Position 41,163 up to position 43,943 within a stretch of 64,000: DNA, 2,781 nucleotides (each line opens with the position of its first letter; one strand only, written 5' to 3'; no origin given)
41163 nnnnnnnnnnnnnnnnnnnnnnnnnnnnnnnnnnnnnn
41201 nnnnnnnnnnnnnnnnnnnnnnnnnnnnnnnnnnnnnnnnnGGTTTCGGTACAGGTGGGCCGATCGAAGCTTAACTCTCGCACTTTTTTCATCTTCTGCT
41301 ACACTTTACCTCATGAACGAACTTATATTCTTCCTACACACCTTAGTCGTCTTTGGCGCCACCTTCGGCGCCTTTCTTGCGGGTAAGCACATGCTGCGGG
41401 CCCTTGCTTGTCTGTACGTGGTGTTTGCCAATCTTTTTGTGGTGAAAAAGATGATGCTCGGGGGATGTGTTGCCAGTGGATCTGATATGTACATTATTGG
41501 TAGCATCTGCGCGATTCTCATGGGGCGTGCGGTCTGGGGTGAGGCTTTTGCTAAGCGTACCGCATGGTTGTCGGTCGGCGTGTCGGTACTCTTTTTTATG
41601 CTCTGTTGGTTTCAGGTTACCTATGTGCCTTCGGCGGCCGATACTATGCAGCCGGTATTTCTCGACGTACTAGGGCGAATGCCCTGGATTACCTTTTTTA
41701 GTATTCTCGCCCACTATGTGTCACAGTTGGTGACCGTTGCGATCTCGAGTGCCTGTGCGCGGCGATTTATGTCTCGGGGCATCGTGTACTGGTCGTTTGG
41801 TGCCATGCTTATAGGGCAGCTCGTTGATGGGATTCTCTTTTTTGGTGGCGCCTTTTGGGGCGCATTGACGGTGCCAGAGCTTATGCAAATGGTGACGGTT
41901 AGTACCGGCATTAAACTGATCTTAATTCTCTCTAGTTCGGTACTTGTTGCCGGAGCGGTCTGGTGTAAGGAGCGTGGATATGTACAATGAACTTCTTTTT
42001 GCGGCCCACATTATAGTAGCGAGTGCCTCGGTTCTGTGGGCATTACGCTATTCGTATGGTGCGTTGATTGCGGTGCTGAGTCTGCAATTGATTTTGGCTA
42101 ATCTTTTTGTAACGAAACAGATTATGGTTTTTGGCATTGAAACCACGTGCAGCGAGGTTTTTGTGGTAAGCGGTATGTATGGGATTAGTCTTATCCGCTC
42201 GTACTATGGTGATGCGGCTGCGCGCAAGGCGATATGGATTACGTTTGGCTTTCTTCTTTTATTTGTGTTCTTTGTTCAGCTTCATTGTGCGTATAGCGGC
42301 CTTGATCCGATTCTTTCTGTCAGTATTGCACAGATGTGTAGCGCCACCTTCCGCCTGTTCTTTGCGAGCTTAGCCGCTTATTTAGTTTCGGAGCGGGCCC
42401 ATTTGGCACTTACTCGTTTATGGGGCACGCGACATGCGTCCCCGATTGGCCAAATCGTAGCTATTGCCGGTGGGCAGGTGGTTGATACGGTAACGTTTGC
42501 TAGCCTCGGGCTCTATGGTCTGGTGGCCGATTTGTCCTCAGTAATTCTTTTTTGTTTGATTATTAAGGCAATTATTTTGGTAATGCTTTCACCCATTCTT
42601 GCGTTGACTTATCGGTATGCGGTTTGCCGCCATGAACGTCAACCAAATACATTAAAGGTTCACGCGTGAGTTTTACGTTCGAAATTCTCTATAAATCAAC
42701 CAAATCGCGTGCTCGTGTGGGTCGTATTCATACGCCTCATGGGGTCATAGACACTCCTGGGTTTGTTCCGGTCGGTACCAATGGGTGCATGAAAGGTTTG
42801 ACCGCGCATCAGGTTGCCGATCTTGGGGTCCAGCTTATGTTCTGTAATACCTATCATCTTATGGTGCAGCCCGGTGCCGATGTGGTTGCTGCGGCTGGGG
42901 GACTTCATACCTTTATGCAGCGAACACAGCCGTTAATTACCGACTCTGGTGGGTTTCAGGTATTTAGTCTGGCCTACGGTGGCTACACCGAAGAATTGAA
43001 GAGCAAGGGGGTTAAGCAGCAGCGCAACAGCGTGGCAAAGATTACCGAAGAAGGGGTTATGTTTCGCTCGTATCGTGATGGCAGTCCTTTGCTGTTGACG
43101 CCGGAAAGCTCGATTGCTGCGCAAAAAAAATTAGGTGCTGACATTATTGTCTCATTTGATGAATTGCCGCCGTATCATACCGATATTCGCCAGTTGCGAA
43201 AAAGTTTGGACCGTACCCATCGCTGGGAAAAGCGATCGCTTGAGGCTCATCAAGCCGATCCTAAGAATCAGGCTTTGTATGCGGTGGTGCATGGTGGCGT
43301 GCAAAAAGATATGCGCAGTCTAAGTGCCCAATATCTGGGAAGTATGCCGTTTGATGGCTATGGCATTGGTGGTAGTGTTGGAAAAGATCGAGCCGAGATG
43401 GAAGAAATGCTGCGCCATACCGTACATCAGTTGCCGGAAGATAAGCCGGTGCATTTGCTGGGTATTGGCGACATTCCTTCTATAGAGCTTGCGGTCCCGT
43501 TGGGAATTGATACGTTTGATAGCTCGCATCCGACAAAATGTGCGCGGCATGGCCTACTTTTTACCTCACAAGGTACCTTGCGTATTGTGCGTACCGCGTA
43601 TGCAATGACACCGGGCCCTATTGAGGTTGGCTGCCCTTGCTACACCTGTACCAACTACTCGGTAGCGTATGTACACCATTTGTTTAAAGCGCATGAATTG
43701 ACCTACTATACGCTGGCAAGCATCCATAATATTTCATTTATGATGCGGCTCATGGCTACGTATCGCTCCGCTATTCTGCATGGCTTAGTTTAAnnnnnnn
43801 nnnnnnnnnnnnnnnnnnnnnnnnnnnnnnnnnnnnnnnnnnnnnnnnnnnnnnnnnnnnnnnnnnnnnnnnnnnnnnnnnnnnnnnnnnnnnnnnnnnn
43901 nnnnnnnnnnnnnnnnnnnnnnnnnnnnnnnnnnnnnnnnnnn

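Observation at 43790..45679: Secreted eukaryotic-type cPLA2/PLB (PLA2_B) phospholipase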

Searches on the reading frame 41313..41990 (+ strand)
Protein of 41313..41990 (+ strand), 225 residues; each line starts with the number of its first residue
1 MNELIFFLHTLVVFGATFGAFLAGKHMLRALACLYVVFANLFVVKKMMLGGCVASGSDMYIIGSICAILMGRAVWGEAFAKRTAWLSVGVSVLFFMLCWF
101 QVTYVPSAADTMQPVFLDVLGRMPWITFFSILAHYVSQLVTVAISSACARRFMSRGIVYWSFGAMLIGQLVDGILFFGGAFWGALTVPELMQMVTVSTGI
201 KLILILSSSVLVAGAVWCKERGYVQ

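Call 3: search_protein_families(library=pfam, proteins=[window:41313-41990:+], max_evalue=0.01)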
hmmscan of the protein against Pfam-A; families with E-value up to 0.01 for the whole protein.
window:41313-41990:+ (225 aa): 1 family
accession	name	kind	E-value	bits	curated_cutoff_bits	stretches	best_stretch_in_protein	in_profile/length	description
PF02592.20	Vut_1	-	5.9e-15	56.4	27.2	1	73-207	19-144/152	Putative vitamin uptake transporter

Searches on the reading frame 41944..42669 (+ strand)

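Call 3: search_protein_families(library=pfam, proteins=[window:41944-42669:+], max_evalue=0.01)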
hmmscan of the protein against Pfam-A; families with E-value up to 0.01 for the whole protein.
window:41944-42669:+ (241 aa): 1 family
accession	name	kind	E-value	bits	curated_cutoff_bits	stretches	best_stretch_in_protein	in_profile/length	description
PF02592.20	Vut_1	-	2.4e-15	57.6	27.2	1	82-221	15-151/152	Putative vitamin uptake transporter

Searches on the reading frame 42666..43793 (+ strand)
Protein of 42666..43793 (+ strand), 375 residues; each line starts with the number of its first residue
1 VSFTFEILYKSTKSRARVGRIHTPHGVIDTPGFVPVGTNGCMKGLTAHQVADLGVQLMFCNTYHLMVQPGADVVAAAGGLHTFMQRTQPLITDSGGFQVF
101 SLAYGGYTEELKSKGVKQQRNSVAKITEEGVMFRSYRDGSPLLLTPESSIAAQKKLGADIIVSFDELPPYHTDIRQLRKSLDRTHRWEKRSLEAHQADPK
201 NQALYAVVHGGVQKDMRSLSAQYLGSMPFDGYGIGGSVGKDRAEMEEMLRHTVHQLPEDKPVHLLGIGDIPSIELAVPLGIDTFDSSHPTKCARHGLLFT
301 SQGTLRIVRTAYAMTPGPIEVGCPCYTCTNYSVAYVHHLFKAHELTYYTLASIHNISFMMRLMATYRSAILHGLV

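Call 3: search_protein_families(library=pfam, proteins=[window:42666-43793:+], max_evalue=0.01)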
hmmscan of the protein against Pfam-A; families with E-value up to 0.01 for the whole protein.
window:42666-43793:+ (375 aa): 1 family
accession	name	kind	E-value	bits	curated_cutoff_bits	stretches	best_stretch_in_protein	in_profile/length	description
PF01702.25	TGT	-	4.7e-120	401.3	26.3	1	15-373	2-342/357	Queuine tRNA-ribosyltransferase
